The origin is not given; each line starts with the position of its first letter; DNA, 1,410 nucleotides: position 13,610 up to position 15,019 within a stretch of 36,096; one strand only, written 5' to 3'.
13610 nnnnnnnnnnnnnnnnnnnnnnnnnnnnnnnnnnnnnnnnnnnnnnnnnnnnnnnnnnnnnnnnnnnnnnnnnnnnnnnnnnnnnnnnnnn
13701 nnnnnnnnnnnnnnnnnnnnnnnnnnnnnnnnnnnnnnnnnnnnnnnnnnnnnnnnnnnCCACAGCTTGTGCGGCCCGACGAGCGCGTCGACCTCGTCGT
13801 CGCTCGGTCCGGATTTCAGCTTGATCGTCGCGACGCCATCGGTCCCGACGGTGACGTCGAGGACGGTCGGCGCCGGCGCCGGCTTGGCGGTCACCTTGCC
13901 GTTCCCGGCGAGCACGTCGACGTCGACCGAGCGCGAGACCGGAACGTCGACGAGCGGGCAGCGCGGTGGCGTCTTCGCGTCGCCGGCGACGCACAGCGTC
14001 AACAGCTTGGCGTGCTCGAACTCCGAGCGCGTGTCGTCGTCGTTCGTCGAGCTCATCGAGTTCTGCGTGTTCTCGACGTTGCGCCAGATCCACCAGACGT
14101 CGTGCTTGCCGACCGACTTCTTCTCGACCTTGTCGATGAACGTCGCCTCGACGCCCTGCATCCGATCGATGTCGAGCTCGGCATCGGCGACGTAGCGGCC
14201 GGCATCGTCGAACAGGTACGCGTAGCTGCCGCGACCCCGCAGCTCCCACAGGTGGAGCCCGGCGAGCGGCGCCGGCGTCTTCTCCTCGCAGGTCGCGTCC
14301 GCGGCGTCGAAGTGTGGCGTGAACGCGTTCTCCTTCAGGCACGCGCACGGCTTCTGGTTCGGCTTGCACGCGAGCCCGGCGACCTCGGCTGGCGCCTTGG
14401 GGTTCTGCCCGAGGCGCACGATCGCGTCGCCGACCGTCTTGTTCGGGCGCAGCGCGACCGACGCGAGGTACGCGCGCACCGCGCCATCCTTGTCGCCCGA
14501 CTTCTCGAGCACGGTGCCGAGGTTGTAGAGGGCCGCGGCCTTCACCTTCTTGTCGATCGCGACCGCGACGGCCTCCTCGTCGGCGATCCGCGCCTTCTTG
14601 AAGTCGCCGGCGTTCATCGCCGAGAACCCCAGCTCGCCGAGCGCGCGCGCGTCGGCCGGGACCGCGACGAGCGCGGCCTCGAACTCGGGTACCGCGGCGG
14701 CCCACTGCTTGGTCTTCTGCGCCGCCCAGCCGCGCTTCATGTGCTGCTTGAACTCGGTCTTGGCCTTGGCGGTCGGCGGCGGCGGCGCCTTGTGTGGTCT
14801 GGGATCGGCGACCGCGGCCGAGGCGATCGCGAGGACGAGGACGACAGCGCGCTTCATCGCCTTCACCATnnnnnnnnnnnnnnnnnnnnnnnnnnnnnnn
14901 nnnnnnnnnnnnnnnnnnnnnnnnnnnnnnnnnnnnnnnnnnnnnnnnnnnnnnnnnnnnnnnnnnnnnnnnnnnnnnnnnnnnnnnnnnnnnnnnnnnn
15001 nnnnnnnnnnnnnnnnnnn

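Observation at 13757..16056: Tandem duplicated Cys-rich TPR lipoprotein paralogs sharing a distinctive C-terminal tag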

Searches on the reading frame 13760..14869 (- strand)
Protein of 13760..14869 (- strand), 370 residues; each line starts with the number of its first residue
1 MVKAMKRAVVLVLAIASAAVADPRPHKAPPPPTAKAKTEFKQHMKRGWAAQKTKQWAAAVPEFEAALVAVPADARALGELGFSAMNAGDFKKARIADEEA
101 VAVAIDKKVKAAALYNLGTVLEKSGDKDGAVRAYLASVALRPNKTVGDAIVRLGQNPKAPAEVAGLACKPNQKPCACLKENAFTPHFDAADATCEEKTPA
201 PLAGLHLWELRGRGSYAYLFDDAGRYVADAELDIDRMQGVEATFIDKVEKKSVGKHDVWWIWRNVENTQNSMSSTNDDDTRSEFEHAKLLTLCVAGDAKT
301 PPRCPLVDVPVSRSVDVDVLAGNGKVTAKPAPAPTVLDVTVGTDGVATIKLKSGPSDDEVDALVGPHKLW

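Call 7: search_protein_families(library=pfam, proteins=[window:13760-14869:-], max_evalue=1)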
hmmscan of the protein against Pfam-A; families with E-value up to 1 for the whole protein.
window:13760-14869:- (370 aa): 13 families
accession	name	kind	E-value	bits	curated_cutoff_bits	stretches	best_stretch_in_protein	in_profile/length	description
PF07719.23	TPR_2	-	2.2e-12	46.5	27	3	111-143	1-33/34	Tetratricopeptide repeat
PF13424.12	TPR_12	-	1.7e-07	31.8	30.1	1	74-141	3-75/77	Tetratricopeptide repeat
PF00515.34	TPR_1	-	1.8e-07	31.1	27.8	1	111-143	1-33/34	Tetratricopeptide repeat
PF13432.12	TPR_16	-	2.8e-07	31.3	32.7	2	45-101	2-58/65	Tetratricopeptide repeat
PF13181.12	TPR_8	-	1.5e-05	25.2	25.7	1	111-143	1-33/34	Tetratricopeptide repeat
PF13174.12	TPR_6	-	0.00025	21.9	26.3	1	113-136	2-25/33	Tetratricopeptide repeat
PF13428.12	TPR_14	-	0.00049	21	23.5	1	45-81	6-42/44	Tetratricopeptide repeat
PF13374.12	TPR_10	-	0.002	18.5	27.5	1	111-141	2-32/42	Tetratricopeptide repeat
PF13431.12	TPR_17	-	0.0022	18.6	24.4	0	111-131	13-33/34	Tetratricopeptide repeat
PF14559.12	TPR_19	-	0.0041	17.8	25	1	54-94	5-45/68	Tetratricopeptide repeat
PF13176.12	TPR_7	-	0.0043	17.5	27.9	1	113-143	1-31/36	Tetratricopeptide repeat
PF13414.12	TPR_11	-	0.03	14.4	26.8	0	123-143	6-26/42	TPR repeat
PF13371.12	TPR_9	-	0.078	13.4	35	0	45-75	34-64/73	Tetratricopeptide repeat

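Call 8: search_protein_families(library=ncbifam, proteins=[window:13760-14869:-], max_evalue=1)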
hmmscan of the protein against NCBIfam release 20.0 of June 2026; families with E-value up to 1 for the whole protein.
window:13760-14869:- (370 aa): 13 families
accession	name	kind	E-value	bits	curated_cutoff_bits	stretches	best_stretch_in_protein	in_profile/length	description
NF047507.1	TPR_BatC_Lepto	exception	1.6e-08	34.3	175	1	43-145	27-130/214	TPR repeat-containing protein BatC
NF040959.1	MamA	equivalog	2.1e-07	30.6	200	1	37-144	68-172/204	magnetosome protein MamA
NF002725.1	PRK02603.1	equivalog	4.7e-06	26.7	143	1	81-144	42-105/173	photosystem I assembly protein Ycf3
NF033920.0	C39_PA2778_fam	equivalog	0.00088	18.8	150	1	30-140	146-253/255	PA2778 family cysteine peptidase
TIGR02917.1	PEP_TPR_lipo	equivalog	0.0017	16.3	312.2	1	35-145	120-227/899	XrtA/PEP-CTERM system TPR-repeat protein PrsT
TIGR02795.1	tol_pal_ybgF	equivalog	0.0029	18.2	90.1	1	80-156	8-85/119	tol-pal system protein YbgF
TIGR00540.1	TPR_hemY_coli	hypoth_equivalog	0.0031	16.3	142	1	50-134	302-382/385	heme biosynthesis-associated TPR protein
NF008520.0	PRK11447.1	equivalog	0.0068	14.2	858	1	44-107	273-336/1157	cellulose synthase complex outer membrane protein BcsC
NF041717.1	HaaA_phane_TPR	equivalog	0.016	13.3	1125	1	73-136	671-737/882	cyclophane-containing RiPP biosynthesis TPR protein HaaT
TIGR02521.1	type_IV_pilW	equivalog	0.017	14.7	154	1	79-144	36-98/234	type IV pilus biogenesis/stability protein PilW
TIGR02552.1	LcrH_SycD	equivalog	0.037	13.8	104.8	1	41-107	53-119/136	SycD/LcrH family type III secretion system chaperone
NF033762.1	social_mot_Tgl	equivalog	0.071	12.4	225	1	57-147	83-172/252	social motility TPR repeat lipoprotein Tgl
NF033758.1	gliding_GltE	equivalog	0.099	11.6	225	1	104-143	80-118/411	adventurous gliding motility TPR repeat lipoprotein GltE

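Call 9: find_homologous_proteins(query=window:13760-14869:-)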
Query window:13760-14869:- (370 aa): 76 proteins with E <= 0.001 among 8000 candidates.
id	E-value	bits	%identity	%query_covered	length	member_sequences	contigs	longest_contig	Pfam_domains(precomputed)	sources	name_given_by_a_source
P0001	3.1e-243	824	100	100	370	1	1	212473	PF00515.35,PF13424.13,PF13432.13,PF13181.13,PF07719.24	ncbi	-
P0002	2.5e-113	397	53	96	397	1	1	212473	PF00515.35,PF13424.13,PF13176.13,PF13432.13,PF13181.13,PF07719.24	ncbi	-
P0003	5.2e-107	376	54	96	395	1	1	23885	PF00515.35,PF13432.13,PF07719.24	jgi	jgi:Tfp pilus assembly protein PilF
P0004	6.3e-85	304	46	91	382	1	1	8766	PF00515.35,PF13424.13,PF13432.13,PF07719.24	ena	-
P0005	1.2e-84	303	47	99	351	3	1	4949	PF00515.35,PF13424.13,PF07719.24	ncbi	ncbi:MAG TPA: tetratricopeptide repeat protein [Kofleriaceae bacterium]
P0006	3.7e-84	301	46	99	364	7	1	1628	PF00515.35,PF13424.13,PF07719.24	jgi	jgi:tetratricopeptide (TPR) repeat protein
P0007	1.3e-82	296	47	92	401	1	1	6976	PF00515.35,PF13176.13,PF13432.13,PF07719.24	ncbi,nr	ncbi:MAG TPA: tetratricopeptide repeat protein [Kofleriaceae bacterium]|nr:tetratricopeptide repeat 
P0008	1.4e-82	296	49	92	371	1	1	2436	PF00515.35,PF13424.13,PF13176.13,PF07719.24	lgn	-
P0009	5.2e-82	294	46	92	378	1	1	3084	PF00515.35,PF13424.13,PF13432.13,PF07719.24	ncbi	-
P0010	2.2e-81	292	46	93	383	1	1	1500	PF00515.35,PF13424.13,PF13432.13,PF07719.24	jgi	-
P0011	3.6e-81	291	46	90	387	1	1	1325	PF00515.35,PF13432.13,PF13181.13,PF07719.24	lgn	-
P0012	1.2e-79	286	45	97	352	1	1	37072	PF13432.13,PF07719.24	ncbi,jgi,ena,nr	ncbi:MAG TPA: tetratricopeptide repeat protein [Kofleriaceae bacterium]|nr:tetratricopeptide repeat 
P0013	1.3e-78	283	46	92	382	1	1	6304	PF13424.13,PF13432.13,PF07719.24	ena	-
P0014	1.5e-78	283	47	93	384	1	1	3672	PF00515.35,PF13424.13,PF07719.24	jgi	jgi:hypothetical protein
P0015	3.4e-78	282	45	95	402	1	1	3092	PF00515.35,PF13424.13,PF13176.13,PF13432.13,PF13181.13,PF07719.24,PF13174.13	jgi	jgi:tetratricopeptide (TPR) repeat protein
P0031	1.5e-73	266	46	93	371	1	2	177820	PF13424.13,PF07719.24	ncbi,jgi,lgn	ncbi:MAG TPA: hypothetical protein VGG74_08230 [Kofleriaceae bacterium]|jgi:hypothetical protein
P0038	1.7e-72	263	43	92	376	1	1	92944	PF00515.35,PF13424.13,PF13432.13,PF07719.24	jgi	jgi:hypothetical protein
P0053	1.5e-68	250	42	95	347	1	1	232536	PF00515.35,PF13424.13,PF13176.13,PF13432.13,PF07719.24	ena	-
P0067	6.0e-56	208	36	98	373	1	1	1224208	PF00515.35,PF13432.13,PF07719.24,PF13174.13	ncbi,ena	-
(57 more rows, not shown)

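Call 13: find_related_loci(query=A1, collection=genome_contigs, flank=8000)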
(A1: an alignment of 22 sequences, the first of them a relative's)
Query A1 (370 aa) in genome_contigs; peptide patterns used: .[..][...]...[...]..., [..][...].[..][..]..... (x = any residue, [..] = any of these).
446 stretches matched a pattern; 25 encode a relative of the query (tblastn E <= 1e-3); 25 distinct loci.
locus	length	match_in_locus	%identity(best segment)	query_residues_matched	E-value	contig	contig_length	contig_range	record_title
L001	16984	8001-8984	46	28-370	2e-80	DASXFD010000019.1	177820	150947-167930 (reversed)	MAG TPA_asm: Kofleriaceae bacterium isolate SMAG_U5129 k141_826219, whole genome shotgun sequence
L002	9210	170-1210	45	12-370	8e-78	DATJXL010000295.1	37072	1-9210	MAG TPA_asm: Kofleriaceae bacterium isolate SMAG_U15125 k141_2355540, whole genome shotgun sequence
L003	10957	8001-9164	41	2-370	1e-76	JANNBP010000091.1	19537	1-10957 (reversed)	MAG: Deltaproteobacteria bacterium isolate OTE_78_metabat_316 OTE_78_k141_4369303, whole genome shotgun sequence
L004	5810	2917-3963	42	16-370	5e-74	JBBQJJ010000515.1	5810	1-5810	MAG: Haliangiales bacterium isolate Co_metawrap_728 Cmw_728_k141_16059383_length_5810_cov_10.0000, whole genome shotgun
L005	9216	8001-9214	43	15-370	3e-72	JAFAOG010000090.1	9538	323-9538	MAG: Deltaproteobacteria bacterium isolate CP_BM_ER_6 BM_ER_k147_5126444, whole genome shotgun sequence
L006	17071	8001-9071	42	27-370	2e-67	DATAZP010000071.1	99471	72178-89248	MAG TPA_asm: Kofleriaceae bacterium isolate SMAG_U5708 k141_694466, whole genome shotgun sequence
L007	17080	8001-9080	43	16-370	3e-74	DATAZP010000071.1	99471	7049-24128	MAG TPA_asm: Kofleriaceae bacterium isolate SMAG_U5708 k141_694466, whole genome shotgun sequence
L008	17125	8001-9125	37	3-370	2e-57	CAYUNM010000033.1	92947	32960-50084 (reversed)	MAG TPA_asm: uncultured Kofleriaceae bacterium isolate SRP263991_co5_613 genome assembly, contig: NODE_557_length_92947_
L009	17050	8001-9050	39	8-370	2e-57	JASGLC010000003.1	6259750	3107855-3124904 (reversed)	MAG: Kofleriaceae bacterium isolate 5N094 JMF-2111-06-0005.ont.bin.94_2, whole genome shotgun sequence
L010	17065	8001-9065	39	9-370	2e-65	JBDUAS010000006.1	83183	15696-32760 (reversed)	MAG: Deltaproteobacteria bacterium isolate cluster4_bin.197 NODE_161_length_83183_cov_14.239161, whole genome shotgun se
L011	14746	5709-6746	32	31-370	6e-31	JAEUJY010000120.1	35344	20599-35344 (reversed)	MAG: Myxococcales bacterium isolate new MAG-81 k141_1484422, whole genome shotgun sequence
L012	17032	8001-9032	32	33-370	5e-29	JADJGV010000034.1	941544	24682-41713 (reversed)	MAG: Myxococcales bacterium isolate Damh_18-Q3-R51-60_BATAC.454 tig00834929-10-9408300, whole genome shotgun sequence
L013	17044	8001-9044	33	30-370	2e-26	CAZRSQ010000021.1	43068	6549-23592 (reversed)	MAG TPA_asm: uncultured Kofleriaceae bacterium isolate SRP287051_co2_177 genome assembly, contig: NODE_1949_length_43068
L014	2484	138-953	31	104-370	2e-15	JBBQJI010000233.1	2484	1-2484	MAG: Nannocystales bacterium isolate Co_metawrap_738 Cmw_738_k141_4962194_length_2484_cov_19.9513, whole genome shotgun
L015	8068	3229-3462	50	73-150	9e-15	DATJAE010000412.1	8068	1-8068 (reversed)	MAG TPA_asm: Kofleriaceae bacterium isolate SMAG_U15319 k141_1955048, whole genome shotgun sequence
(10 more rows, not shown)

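Call 15: find_encoding_contigs(protein=P0003, flank=8000, max_places=3)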
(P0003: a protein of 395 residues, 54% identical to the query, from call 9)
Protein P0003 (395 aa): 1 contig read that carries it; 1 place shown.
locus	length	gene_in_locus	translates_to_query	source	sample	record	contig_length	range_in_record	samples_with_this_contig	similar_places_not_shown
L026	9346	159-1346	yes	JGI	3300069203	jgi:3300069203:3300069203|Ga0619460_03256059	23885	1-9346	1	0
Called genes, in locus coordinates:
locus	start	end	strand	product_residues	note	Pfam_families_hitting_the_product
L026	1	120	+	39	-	?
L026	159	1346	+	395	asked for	PF00515:TPR_1 (faint), PF07719:TPR_2 (faint), PF13432:TPR_16 (faint)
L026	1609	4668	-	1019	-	PF22977:WHD, PF00004:AAA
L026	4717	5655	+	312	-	-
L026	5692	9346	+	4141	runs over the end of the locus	-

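Call 16: find_encoding_contigs(protein=P0001, flank=10000, max_places=3)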
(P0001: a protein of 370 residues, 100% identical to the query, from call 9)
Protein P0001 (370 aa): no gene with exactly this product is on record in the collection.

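Call 18: find_encoding_contigs(protein=P0031, flank=6000, max_places=2)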
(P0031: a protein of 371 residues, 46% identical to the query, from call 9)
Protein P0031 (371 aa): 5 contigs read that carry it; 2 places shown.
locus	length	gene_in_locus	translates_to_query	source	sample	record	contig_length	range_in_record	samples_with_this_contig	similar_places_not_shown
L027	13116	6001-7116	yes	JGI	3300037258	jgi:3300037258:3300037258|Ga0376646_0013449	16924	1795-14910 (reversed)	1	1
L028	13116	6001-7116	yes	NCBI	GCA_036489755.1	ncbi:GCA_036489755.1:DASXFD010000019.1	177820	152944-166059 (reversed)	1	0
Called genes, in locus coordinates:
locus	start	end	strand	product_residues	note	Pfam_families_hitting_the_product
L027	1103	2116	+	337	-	PF03747:ADP_ribosyl_GH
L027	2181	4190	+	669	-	PF22585:Sialidase-like_CBM (weak), PF12708:Pect-lyase_RHGA_epim, PF00295:Glyco_hydro_28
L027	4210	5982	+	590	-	PF00069:Pkinase, PF07714:PK_Tyr_Ser-Thr, PF01636:APH (faint)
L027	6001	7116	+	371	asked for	PF07719:TPR_2 (faint), PF13424:TPR_12 (weak)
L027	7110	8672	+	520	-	-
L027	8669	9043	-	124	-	PF13564:DoxX_2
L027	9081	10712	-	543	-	PF09136:Glucodextran_B (weak)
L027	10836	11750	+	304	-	PF19307:SrpI-like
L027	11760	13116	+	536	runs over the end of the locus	PF00266:Aminotran_5, PF00155:Aminotran_1_2 (faint)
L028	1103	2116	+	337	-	PF03747:ADP_ribosyl_GH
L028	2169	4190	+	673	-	PF22585:Sialidase-like_CBM (weak), PF12708:Pect-lyase_RHGA_epim, PF00295:Glyco_hydro_28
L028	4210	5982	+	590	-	PF00069:Pkinase, PF07714:PK_Tyr_Ser-Thr, PF01636:APH (faint)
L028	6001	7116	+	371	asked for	PF07719:TPR_2 (faint), PF13424:TPR_12 (weak)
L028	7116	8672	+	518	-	-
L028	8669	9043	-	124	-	PF13564:DoxX_2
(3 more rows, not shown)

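Call 19: find_encoding_contigs(protein=P0053, flank=6000, max_places=2)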
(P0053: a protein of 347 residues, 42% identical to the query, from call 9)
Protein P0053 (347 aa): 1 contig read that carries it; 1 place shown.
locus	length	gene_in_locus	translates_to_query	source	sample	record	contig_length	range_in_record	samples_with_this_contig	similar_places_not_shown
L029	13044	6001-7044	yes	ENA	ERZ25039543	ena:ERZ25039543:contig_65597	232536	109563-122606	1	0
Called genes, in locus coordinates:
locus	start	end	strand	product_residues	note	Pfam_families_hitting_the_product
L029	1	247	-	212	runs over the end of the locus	-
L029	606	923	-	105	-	PF07238:PilZ (weak)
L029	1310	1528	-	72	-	PF17820:PDZ_6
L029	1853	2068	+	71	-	-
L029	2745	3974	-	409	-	PF04012:PspA_IM30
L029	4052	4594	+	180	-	PF01255:Prenyltransf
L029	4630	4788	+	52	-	PF01255:Prenyltransf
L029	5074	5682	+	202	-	PF01148:CTP_transf_1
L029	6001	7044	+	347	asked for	PF00515:TPR_1 (faint), PF07719:TPR_2 (faint), PF13176:TPR_7 (faint), PF13432:TPR_16 (faint), PF13424:TPR_12 (weak)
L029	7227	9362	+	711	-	-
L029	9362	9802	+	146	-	-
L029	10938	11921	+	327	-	PF00158:Sigma54_activat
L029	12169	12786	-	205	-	-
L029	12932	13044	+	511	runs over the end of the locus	PF02955:GSH-S_ATP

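Call 20: find_encoding_contigs(protein=P0067, flank=6000, max_places=2)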
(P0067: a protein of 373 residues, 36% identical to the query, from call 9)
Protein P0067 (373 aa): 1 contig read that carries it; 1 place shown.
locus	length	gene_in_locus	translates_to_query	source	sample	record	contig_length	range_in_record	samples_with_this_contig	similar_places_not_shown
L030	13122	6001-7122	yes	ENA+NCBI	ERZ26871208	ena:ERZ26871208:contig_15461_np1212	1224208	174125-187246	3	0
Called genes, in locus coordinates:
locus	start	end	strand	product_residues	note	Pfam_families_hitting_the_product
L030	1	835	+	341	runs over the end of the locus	PF14522:Cytochrome_C7 (faint)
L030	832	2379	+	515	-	-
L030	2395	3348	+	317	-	PF02558:ApbA, PF08546:ApbA_C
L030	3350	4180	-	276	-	PF04072:LCM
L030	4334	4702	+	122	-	PF00903:Glyoxalase, PF12681:Glyoxalase_2 (faint), PF18029:Glyoxalase_6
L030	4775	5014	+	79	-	PF07362:CcdA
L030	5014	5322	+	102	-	PF01845:CcdB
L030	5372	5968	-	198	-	-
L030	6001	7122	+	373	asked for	PF00515:TPR_1 (faint), PF07719:TPR_2 (faint), PF13174:TPR_6 (faint), PF13432:TPR_16 (faint)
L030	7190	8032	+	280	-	PF04542:Sigma70_r2, PF08281:Sigma70_r4_2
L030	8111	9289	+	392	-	PF01103:Omp85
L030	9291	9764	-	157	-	PF08818:DUF1801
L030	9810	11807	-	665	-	PF13086:AAA_11, PF13604:AAA_30, PF01443:Viral_helicase1 (faint), PF13245:AAA_19, PF13087:AAA_12, PF13538:UvrD_C_2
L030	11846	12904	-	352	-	PF00756:Esterase, PF12146:Hydrolase_4 (weak)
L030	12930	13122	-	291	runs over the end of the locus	-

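Call 21: find_encoding_contigs(protein=P0038, flank=6000, max_places=2)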
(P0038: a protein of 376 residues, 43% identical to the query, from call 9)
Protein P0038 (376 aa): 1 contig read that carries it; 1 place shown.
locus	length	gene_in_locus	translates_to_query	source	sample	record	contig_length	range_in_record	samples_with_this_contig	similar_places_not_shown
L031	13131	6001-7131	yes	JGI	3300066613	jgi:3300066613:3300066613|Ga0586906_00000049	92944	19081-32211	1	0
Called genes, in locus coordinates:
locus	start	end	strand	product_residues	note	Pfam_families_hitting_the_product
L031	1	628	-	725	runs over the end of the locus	PF24107:DUF7382 (faint), PF02369:Big_1 (faint), PF10670:DUF4198 (faint), PF13620:CarboxypepD_reg, PF13715:CarbopepD_reg_2 (faint), PF15976:CooC_C (faint), PF17210:SdrD_B (faint), PF13620:CarboxypepD_reg, +11 more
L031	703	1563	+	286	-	-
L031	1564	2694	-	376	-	-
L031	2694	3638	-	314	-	PF08308:PEGA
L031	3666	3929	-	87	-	PF10531:SLBB (weak)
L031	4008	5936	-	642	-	PF07715:Plug, PF00593:TonB_dep_Rec_b-barrel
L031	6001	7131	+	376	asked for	PF07719:TPR_2 (faint), PF13432:TPR_16 (faint), PF00515:TPR_1 (faint), PF13424:TPR_12 (weak)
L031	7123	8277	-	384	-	PF00657:Lipase_GDSL, PF13472:Lipase_GDSL_2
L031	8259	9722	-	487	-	PF00691:OmpA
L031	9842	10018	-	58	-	-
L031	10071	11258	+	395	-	PF25390:WD40_RLD, PF13540:RCC1_2, PF00415:RCC1 (weak), PF13540:RCC1_2, PF00415:RCC1 (weak), PF13540:RCC1_2 (weak), PF00415:RCC1 (weak), PF25390:WD40_RLD, +1 more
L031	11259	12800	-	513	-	PF00515:TPR_1 (faint), PF07719:TPR_2 (faint), PF13174:TPR_6 (faint), PF13424:TPR_12 (faint), PF13181:TPR_8 (faint), PF13432:TPR_16, PF13371:TPR_9, PF13432:TPR_16 (weak), +4 more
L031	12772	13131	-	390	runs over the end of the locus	PF00691:OmpA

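Call 25: search_solved_structures(query=A2, max_evalue=1)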
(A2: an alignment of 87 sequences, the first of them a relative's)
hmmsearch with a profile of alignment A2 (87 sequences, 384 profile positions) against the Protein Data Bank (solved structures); distinct sequences matched with E-value up to 1: 102 (the best 60 are shown).
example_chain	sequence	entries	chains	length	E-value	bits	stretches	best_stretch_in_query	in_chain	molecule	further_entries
9qhb_A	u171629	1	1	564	9.2e-52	179.8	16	125-159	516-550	Engineered tetratricopeptide repeat protein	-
8bu0_A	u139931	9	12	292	3.5e-33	118.7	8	125-169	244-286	Consensus tetratricopeptide repeat protein | Crystal structure of an 8-repeat consensus TPR superhelix with Zinc. | Monomer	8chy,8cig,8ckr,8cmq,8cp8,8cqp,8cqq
9qhc_A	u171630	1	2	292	1.5e-28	103.4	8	125-157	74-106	Engineered tetratricopeptide repeat protein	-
7obi_A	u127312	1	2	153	9.2e-20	74.5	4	125-171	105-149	CTPR-rv4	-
8ch0_A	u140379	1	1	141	5.7e-18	68.6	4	125-157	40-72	Consensus tetratricopeptide repeat protein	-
2fo7_A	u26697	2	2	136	6.6e-18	68.4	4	125-157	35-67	SYNTHETIC CONSENSUS TPR PROTEIN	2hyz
1na0_A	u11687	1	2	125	3.3e-17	66.1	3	118-158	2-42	designed protein CTPR3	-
2wqh_A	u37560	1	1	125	9.8e-17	64.5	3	118-158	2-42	CTPR3Y3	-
1na3_A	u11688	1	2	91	2.9e-12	49.8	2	118-158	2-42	designed protein CTPR2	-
3kd7_A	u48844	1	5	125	4.8e-11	45.8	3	125-158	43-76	CTPR390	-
6v8e_A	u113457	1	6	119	5.5e-11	45.6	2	125-168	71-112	Designed protein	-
5hrz_A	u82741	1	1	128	2.1e-10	43.7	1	56-170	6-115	TPR domain protein 1na0C3_3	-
6vfi_B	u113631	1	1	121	2.5e-10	43.4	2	120-158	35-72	O43_dn18B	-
6vfh_A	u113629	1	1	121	4.5e-10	42.6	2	120-158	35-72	T33_dn10A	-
9gzg_A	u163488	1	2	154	5.4e-10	42.3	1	61-169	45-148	Engineered CTPR protein with glutamic acids for conductivity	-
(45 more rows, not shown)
